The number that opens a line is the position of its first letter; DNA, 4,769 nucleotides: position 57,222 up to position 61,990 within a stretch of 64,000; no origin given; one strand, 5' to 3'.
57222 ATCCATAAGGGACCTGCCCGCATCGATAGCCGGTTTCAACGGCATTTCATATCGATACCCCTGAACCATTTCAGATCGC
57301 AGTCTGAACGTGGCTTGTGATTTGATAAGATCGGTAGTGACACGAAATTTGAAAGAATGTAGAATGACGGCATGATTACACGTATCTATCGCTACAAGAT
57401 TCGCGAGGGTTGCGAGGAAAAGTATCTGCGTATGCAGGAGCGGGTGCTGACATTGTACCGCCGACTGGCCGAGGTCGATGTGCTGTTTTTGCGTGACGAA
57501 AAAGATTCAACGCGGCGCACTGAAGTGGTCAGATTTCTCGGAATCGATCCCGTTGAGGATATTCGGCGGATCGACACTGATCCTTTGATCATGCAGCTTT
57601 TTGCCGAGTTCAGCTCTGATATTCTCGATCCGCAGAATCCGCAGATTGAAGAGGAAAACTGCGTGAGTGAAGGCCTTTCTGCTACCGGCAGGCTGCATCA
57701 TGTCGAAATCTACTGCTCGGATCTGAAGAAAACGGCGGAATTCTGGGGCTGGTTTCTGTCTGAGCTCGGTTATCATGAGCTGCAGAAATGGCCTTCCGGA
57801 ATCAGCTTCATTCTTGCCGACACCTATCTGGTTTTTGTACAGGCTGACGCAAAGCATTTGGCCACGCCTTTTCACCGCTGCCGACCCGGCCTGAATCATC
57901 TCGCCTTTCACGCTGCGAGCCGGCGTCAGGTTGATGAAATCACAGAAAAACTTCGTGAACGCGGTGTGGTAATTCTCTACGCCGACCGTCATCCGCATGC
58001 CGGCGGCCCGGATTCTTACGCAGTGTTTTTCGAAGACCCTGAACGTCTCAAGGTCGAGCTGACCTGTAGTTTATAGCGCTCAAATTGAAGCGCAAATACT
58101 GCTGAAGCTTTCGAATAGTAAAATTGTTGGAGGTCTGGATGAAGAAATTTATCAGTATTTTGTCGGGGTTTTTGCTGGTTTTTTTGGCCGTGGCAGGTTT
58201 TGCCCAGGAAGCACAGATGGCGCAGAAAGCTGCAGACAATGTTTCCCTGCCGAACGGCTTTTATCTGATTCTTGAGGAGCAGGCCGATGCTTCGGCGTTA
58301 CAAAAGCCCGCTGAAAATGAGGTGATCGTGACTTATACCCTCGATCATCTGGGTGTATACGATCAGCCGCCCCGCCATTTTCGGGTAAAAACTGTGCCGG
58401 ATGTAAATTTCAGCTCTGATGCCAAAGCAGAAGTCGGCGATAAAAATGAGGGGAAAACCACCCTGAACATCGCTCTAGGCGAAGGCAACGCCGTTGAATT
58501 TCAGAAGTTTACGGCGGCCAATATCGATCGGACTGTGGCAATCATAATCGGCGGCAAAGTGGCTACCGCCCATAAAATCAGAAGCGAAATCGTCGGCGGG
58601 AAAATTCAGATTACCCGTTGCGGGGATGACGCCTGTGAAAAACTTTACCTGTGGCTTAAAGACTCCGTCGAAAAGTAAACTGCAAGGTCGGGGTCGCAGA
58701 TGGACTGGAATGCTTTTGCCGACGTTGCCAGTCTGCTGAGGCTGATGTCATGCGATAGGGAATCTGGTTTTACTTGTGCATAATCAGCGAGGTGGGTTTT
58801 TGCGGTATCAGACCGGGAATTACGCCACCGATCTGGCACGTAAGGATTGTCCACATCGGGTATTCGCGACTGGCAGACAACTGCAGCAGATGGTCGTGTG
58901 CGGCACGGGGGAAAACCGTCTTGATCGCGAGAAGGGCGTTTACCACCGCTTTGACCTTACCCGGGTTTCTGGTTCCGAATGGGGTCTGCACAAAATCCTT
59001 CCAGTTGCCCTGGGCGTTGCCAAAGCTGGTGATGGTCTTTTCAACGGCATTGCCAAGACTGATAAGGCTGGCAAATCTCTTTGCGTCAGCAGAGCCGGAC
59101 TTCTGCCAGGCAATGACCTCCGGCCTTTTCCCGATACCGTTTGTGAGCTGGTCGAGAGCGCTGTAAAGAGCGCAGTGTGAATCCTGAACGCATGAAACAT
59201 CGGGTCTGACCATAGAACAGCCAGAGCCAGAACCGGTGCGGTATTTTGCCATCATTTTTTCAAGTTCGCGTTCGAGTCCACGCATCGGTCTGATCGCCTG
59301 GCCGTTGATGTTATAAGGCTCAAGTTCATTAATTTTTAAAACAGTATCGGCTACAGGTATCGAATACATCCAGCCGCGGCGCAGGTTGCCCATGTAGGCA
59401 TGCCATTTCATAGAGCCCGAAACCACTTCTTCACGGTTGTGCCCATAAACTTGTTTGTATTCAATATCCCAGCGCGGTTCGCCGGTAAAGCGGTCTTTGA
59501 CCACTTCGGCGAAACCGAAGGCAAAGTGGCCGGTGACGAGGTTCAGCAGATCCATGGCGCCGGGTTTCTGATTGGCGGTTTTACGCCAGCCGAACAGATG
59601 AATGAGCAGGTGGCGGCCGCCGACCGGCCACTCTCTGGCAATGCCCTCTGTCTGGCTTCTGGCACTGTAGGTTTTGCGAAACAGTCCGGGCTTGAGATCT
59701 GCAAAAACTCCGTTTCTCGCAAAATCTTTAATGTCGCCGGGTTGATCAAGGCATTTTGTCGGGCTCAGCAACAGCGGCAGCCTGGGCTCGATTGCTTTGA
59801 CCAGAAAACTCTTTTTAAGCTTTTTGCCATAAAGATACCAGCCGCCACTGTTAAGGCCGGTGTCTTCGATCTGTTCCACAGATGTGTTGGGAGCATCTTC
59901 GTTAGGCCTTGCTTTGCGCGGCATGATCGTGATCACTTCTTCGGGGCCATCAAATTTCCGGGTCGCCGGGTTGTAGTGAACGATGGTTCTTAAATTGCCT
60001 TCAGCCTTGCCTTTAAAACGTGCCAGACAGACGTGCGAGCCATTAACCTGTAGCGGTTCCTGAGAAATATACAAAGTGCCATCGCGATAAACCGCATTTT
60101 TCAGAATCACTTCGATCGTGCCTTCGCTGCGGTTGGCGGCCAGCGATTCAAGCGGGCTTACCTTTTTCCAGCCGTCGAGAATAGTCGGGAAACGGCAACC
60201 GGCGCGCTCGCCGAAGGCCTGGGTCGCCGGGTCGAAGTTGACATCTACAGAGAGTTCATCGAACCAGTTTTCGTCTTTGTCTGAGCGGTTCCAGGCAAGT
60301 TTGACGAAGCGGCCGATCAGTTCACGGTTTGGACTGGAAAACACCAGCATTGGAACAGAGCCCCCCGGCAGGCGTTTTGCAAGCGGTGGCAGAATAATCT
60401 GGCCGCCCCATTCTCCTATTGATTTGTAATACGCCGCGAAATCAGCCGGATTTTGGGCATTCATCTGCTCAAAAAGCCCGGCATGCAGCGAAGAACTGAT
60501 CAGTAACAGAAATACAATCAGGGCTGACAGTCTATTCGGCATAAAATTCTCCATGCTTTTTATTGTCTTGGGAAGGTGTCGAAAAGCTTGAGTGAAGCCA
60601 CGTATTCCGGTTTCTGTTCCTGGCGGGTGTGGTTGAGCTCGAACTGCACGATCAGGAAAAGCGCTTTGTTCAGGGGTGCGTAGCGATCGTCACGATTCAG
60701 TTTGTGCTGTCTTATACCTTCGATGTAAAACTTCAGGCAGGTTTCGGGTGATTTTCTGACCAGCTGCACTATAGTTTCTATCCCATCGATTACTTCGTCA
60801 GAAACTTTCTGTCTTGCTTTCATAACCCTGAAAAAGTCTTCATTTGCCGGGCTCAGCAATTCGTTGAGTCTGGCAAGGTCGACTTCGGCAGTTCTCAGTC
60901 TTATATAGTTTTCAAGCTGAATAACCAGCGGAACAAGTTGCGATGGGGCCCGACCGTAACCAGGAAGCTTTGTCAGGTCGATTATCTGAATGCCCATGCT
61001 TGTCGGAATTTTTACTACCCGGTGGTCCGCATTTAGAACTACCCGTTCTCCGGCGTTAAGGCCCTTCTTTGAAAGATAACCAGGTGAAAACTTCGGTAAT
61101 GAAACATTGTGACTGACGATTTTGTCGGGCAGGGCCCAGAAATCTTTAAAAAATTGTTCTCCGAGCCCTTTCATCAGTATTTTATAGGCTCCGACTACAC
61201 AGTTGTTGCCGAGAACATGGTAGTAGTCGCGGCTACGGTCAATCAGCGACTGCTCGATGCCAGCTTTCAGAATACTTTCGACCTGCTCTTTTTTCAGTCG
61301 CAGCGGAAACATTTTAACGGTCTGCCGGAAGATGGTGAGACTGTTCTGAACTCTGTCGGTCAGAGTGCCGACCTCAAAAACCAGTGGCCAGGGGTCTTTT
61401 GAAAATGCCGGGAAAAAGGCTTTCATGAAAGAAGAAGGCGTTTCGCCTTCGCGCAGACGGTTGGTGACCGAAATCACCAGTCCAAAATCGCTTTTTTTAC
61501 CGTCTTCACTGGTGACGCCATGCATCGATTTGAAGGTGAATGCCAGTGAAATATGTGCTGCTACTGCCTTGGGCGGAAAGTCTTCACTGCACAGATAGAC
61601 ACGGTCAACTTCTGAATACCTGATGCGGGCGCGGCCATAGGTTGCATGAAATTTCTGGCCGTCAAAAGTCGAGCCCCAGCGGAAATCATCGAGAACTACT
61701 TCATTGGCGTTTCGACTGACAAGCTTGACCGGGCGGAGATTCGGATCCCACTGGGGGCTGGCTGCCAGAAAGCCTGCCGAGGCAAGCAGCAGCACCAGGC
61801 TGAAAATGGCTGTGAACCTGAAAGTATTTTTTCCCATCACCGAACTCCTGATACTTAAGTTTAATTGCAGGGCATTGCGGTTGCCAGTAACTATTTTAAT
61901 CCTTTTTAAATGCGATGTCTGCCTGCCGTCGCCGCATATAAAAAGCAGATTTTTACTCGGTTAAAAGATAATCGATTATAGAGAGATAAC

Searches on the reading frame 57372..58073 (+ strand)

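Call 10: search_protein_families(library=pfam, proteins=[window:57372-58073:+], max_evalue=0.01)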
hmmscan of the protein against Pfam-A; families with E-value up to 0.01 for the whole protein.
window:57372-58073:+ (234 aa): 2 families
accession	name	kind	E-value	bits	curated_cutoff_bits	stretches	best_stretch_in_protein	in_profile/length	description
PF00903.31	Glyoxalase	-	2.4e-09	38.1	20.6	1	107-230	1-121/121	Glyoxalase/Bleomycin resistance protein/Dioxygenase superfamily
PF13669.12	Glyoxalase_4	-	5.1e-08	33.6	27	1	109-219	1-109/109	Glyoxalase/Bleomycin resistance protein/Dioxygenase superfamily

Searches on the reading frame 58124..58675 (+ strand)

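Call 10: search_protein_families(library=pfam, proteins=[window:58124-58675:+], max_evalue=0.01)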
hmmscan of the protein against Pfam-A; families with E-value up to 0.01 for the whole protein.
window:58124-58675:+ (184 aa): 1 family
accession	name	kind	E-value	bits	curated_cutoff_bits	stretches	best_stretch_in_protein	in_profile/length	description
PF22599.2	SecDF_P1_head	-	4.3e-10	39.9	27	1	99-165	28-93/114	SecDF, P1 head subdomain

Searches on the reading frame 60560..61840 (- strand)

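Call 10: search_protein_families(library=pfam, proteins=[window:60560-61840:-], max_evalue=0.01)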
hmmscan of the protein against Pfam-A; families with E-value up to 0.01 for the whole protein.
window:60560-61840:- (426 aa): 1 family
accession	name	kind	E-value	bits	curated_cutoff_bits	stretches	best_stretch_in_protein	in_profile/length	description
PF13387.12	Lnb_N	-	2.8e-07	30.7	22.2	1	70-222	6-148/175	Lnb N-terminal periplasmic domain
